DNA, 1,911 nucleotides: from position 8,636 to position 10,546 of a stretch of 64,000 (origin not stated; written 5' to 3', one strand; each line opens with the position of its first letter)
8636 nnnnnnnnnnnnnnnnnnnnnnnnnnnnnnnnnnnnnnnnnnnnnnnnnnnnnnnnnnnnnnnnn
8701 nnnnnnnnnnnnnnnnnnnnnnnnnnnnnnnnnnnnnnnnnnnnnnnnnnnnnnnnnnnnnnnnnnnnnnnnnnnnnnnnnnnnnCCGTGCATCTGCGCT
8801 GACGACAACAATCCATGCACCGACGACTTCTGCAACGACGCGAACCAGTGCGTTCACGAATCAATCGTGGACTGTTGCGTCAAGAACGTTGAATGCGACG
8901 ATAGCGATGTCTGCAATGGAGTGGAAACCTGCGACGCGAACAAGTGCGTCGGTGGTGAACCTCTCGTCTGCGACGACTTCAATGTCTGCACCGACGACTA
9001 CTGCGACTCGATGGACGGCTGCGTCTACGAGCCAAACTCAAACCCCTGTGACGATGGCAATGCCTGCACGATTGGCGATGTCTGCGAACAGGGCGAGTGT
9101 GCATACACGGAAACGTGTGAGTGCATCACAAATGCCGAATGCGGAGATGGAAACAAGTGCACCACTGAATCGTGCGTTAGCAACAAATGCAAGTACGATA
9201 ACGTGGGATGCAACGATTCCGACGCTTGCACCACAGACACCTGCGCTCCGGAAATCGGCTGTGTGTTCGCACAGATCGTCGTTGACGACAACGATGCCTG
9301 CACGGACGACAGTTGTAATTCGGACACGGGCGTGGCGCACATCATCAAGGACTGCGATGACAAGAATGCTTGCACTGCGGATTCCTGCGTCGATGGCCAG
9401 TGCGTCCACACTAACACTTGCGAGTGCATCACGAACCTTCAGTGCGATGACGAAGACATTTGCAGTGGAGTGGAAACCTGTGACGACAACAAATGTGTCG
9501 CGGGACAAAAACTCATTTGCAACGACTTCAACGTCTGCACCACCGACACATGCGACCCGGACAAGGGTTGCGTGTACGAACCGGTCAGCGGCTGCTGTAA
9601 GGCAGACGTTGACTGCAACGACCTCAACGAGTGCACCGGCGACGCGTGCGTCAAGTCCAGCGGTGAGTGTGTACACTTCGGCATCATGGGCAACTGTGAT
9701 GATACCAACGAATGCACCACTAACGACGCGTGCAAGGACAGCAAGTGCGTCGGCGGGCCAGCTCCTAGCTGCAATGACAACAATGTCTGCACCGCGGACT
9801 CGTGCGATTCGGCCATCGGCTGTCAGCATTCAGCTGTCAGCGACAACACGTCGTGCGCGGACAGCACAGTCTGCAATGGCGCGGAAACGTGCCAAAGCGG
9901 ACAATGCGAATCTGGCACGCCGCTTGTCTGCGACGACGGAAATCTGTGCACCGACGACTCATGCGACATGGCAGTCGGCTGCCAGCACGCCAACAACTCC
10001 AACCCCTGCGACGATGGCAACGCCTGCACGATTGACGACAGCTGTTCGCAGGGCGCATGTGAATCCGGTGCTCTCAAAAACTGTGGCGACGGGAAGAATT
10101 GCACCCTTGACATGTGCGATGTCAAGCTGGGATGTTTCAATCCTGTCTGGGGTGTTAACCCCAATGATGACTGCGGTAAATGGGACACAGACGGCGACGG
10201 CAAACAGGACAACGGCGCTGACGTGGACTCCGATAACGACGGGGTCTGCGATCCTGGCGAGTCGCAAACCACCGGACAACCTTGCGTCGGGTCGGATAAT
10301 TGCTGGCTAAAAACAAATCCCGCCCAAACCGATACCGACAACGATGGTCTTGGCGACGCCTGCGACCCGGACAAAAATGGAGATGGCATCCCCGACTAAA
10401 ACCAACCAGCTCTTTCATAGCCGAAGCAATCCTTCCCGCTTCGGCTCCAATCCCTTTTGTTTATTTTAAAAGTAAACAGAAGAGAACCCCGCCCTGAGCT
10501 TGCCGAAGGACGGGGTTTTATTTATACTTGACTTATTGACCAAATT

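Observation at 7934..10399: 838-aa secreted CTDC-repeat / thrombospondin-type-3 protein: eukaryote-like extracellular repeat architecture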

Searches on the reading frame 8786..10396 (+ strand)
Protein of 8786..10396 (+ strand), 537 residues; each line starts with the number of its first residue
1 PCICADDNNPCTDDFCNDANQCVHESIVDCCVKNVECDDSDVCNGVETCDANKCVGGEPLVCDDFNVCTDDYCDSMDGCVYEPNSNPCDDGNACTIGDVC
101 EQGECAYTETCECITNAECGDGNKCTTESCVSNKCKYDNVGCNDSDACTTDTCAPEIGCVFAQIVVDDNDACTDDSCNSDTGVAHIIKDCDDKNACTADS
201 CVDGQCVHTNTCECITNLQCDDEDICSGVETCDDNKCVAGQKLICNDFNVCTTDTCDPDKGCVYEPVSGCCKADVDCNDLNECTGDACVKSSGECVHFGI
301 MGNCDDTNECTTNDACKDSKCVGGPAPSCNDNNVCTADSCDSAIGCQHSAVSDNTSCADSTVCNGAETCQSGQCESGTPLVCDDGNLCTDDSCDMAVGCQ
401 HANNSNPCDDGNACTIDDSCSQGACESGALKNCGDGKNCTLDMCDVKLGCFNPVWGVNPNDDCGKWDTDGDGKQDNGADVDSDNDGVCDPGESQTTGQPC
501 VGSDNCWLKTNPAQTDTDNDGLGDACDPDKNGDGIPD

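Call 34: predict_structure(alignment_id=A1)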
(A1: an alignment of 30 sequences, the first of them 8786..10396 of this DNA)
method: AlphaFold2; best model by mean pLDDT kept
length: 537 residues; sequences in the alignment: 30
mean_pLDDT: 75.8   pTM: 0.35
mean pLDDT of the five models: 75.8, 74.6, 73.2, 72.9, 70.9
residues with pLDDT >= 90: 166; 70-90: 238; 50-70: 42; < 50: 91
segments of 3 or more residues with pLDDT < 50: 111-116, 268-273, 464-537
pLDDT, mean of each block of 10 residues (from residue 1): 70 83 75 74 87 86 93 93 91 77 80 50 68 69 81 78 82 83 80 80 77 64 80 79 79 84 72 67 86 86 92 94 92 94 94 90 90 91 95 93 96 96 96 88 93 70 42 34 31 28 31 30 32 32
secondary structure, 60 per line:
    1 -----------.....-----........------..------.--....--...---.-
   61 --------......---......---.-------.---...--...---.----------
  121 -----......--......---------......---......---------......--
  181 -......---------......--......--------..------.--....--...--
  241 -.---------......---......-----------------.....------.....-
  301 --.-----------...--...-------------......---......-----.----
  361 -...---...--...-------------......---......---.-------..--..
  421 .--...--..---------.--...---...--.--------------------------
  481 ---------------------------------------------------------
elements in order: E12-16 E22-26 E47-50 E53-55 E69-74 E78-83 E99-101 E104-106 E126-131 E134-139 E149-154 E158-163 E173-178 E182-187 E197-202 E205-210 E230-233 E236-238 E252-257 E261-266 E284-288 E295-299 E315-317 E320-322 E336-341 E345-350 E368-370 E373-375 E389-394 E398-403 E419-421 E424-426 E443-445 E449-451

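Call 36: fold_search(model_id=the predicted structure, library=pdb)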
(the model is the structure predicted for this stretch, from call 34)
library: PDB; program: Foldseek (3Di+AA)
matches with E <= 10: 31; with E <= 0.001: 4
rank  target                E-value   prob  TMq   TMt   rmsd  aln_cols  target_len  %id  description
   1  9gjc_H                9.2e-06  0.98  0.13  0.10  33.3       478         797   16  Entamoeba histolytica Gal/GalNAc lectin, mode 3 (released 2026-02-11)
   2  9gjg_H                9.2e-06  0.93  0.11  0.07  40.2       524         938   14  Entamoeba histolytica Gal/GalNAc lectin bound to monoclonal antibody CP33-H/L-LA22 (released 2026-02-11)
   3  9gjf_H                1.3e-05  0.94  0.10  0.08  43.9       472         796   16  Entamoeba histolytica Gal/GalNAc lectin in presence of monoclonal antibody CP33-H/L-LA22, mode 3 (released 2026-02-11)
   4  9gjb_H                1.3e-04  0.95  0.10  0.09  30.5       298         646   18  Entamoeba histolytica Gal/GalNAc lectin, mode 2 (released 2026-02-11)
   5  9gja_H                1.8e-03  0.69  0.09  0.08  30.4       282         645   20  Entamoeba histolytica Gal/GalNAc lectin, mode 1 (released 2026-02-11)
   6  9oz8_B                5.4e-02  0.09  0.10  0.07  47.2       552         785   14  Cryo-EM structure of chicken NEL dimer bound with one human NICOL. (released 2026-02-25)
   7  8a7e_C                3.5e-01  0.03  0.08  0.04  36.8       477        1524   10  PAPP-A dimer in complex with its inhibitor STC2 (released 2022-11-02)
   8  8snn_A                7.7e-01  0.04  0.05  0.11  26.1       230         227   16  Structure of mature human ADAM17/iRhom2 sheddase complex, conformation 1 (released 2024-05-29)
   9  9o58_A                1.3e+00  0.03  0.06  0.06  27.0       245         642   17  Zymogen ADAM17-iRhom2 complex bound by the MEDI3622 Fab (released 2025-06-25)
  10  8snm_B                1.3e+00  0.06  0.09  0.10  20.1       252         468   15  Structure of mature human ADAM17/iRhom2 sheddase complex in complex with ADAM17 prodomain (released 2024-05-29)
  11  8a7d_Q                1.3e+00  0.04  0.05  0.09  18.3       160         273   14  Partial dimer complex of PAPP-A and its inhibitor STC2 (released 2022-11-02)
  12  5lnl_F                1.6e+00  0.04  0.06  0.17  18.7       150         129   11  Crystal structure of Hsf 1608-1749 putative domain 1 (released 2017-02-15)
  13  8snl_A                1.7e+00  0.03  0.06  0.05  25.9       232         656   16  Structure of human ADAM17/iRhom2 sheddase complex (released 2024-05-29)
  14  10ft_B                2.5e+00  0.03  0.07  0.14  30.5       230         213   10  Cryo-EM structure of receptor tyrosine kinase ROS1 in complex with NELL2 (released 2026-02-25)
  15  1z1y_B                2.5e+00  0.02  0.06  0.13  25.2       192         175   15  Crystal structure of Methylated Pvs25, an ookinete protein from Plasmodium vivax (released 2005-12-06)
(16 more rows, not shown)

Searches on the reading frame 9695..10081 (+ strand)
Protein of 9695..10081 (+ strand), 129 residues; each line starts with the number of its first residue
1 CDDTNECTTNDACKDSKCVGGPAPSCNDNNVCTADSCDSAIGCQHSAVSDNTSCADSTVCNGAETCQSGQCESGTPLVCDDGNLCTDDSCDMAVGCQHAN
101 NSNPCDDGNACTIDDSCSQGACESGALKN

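Call 81: predict_structure(alignment_id=A2)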
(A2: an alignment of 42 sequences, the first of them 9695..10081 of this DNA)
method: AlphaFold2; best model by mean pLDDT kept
length: 129 residues; sequences in the alignment: 42
mean_pLDDT: 93.6   pTM: 0.62
mean pLDDT of the five models: 93.6, 92.8, 92.2, 83.0, 82.0
residues with pLDDT >= 90: 107; 70-90: 22; 50-70: 0; < 50: 0
segments of 3 or more residues with pLDDT < 50: none
pLDDT, mean of each block of 10 residues (from residue 1): 92 95 93 95 94 82 90 91 98 94 98 98 97
secondary structure, 60 per line:
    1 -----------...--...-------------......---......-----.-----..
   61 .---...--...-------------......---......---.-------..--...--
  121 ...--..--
elements in order: E12-14 E17-19 E33-38 E42-47 E65-67 E70-72 E86-91 E95-100 E116-118 E121-123

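Call 83: fold_search(model_id=the predicted structure, library=pdb)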
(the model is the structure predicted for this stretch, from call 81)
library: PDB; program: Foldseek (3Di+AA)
matches with E <= 10: 10; with E <= 0.001: 0
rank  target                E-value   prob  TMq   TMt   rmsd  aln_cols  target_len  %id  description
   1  9gjb_H                1.1e-02  0.75  0.21  0.07  17.2       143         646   20  Entamoeba histolytica Gal/GalNAc lectin, mode 2 (released 2026-02-11)
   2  9gjg_H                1.0e-01  0.54  0.22  0.05  12.5       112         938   20  Entamoeba histolytica Gal/GalNAc lectin bound to monoclonal antibody CP33-H/L-LA22 (released 2026-02-11)
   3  9gjf_H                1.9e-01  0.25  0.21  0.06  17.4       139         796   19  Entamoeba histolytica Gal/GalNAc lectin in presence of monoclonal antibody CP33-H/L-LA22, mode 3 (released 2026-02-11)
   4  9gjc_H                3.6e-01  0.20  0.24  0.07  15.1       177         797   14  Entamoeba histolytica Gal/GalNAc lectin, mode 3 (released 2026-02-11)
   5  2ao7                  1.7e+00  0.35  0.33  0.29   7.5        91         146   18  Adam10 Disintegrin and cysteine- rich domain (released 2006-08-08)
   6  8snn_A                1.7e+00  0.07  0.24  0.17  12.3       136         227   23  Structure of mature human ADAM17/iRhom2 sheddase complex, conformation 1 (released 2024-05-29)
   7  9o58_A                2.9e+00  0.08  0.27  0.07  16.0       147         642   17  Zymogen ADAM17-iRhom2 complex bound by the MEDI3622 Fab (released 2025-06-25)
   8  8snm_B                5.4e+00  0.03  0.22  0.09  13.9       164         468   18  Structure of mature human ADAM17/iRhom2 sheddase complex in complex with ADAM17 prodomain (released 2024-05-29)
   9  8snl_A                5.4e+00  0.03  0.22  0.07  13.9       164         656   18  Structure of human ADAM17/iRhom2 sheddase complex (released 2024-05-29)
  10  3b4v_D                7.6e+00  0.01  0.16  0.12  12.7       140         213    9  X-Ray structure of Activin in complex with FSTL3 (released 2008-09-02)

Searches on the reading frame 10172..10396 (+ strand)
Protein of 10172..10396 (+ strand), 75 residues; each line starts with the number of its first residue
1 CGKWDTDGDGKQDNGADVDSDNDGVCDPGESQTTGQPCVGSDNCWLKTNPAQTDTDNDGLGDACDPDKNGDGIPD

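Call 21: search_protein_families(library=pfam, proteins=[window:10172-10396:+], max_evalue=10)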
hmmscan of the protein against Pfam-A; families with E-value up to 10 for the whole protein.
window:10172-10396:+ (75 aa): 3 families
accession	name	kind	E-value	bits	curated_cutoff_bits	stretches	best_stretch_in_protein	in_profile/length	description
PF02412.23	TSP_3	-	4e-05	23.6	25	1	53-75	1-23/36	Thrombospondin type 3 repeat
PF24222.1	MrpH_N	-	0.2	12.4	27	1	30-60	29-59/137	Fimbrial adhesin MrpH N-terminal domain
PF00036.39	EF-hand_1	-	2.7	8.2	25.4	1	17-30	8-21/29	EF hand domain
